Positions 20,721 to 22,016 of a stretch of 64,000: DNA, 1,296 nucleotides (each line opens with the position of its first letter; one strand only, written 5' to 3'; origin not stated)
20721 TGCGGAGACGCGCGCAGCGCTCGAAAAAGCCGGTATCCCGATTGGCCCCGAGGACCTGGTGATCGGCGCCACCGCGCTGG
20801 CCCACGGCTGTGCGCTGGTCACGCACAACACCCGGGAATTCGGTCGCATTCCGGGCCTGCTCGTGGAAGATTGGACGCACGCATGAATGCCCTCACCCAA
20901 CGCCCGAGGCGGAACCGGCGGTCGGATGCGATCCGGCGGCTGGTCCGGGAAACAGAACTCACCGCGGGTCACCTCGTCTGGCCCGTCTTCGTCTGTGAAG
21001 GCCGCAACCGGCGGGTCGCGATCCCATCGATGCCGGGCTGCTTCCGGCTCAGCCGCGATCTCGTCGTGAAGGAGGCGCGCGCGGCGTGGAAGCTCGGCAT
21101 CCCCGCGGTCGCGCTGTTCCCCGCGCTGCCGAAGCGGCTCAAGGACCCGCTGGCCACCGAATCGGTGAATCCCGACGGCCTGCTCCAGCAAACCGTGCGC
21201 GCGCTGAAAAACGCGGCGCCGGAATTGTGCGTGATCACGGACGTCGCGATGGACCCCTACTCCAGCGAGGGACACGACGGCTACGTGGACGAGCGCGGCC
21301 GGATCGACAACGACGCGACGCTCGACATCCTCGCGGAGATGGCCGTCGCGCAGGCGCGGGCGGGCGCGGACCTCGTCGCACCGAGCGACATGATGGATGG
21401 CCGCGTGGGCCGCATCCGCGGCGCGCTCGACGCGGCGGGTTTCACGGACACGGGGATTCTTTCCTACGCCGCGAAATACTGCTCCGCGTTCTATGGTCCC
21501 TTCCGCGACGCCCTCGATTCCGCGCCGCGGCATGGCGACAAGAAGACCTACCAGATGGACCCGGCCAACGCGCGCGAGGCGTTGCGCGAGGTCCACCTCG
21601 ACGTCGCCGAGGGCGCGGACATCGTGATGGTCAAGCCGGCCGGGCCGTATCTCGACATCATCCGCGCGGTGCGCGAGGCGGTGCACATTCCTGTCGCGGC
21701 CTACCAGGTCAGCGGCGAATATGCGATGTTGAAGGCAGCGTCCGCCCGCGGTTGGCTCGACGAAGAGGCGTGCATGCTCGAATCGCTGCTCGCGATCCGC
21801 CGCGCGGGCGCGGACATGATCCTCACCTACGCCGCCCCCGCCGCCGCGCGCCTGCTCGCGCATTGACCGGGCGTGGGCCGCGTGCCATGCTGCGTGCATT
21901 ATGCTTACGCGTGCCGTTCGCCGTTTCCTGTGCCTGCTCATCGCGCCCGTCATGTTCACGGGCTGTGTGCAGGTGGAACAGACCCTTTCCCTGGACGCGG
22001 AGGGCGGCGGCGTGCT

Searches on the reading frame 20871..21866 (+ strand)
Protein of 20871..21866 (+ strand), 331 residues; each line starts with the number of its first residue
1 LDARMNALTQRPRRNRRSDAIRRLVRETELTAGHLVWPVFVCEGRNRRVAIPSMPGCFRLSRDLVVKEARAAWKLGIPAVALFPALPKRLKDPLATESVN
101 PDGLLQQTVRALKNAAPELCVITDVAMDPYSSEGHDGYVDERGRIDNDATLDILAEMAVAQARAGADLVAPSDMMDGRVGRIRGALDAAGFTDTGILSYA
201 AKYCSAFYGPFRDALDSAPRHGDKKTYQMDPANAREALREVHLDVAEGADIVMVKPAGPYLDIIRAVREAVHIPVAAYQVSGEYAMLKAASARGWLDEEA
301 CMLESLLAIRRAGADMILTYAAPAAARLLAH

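Call 28: find_encoding_contigs(protein=window:20871-21866:+, flank=10000, max_places=1)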
Protein window:20871-21866:+ (331 aa): no gene with exactly this product is on record in the collection.

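Call 31: search_protein_families(library=pfam, proteins=[window:20871-21866:+], max_evalue=0.00001)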
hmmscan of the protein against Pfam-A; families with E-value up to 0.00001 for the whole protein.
window:20871-21866:+ (331 aa): 1 family
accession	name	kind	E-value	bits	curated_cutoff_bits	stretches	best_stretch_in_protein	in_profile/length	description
PF00490.27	ALAD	-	1.3e-141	471.8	24.6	1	10-327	2-316/317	Delta-aminolevulinic acid dehydratase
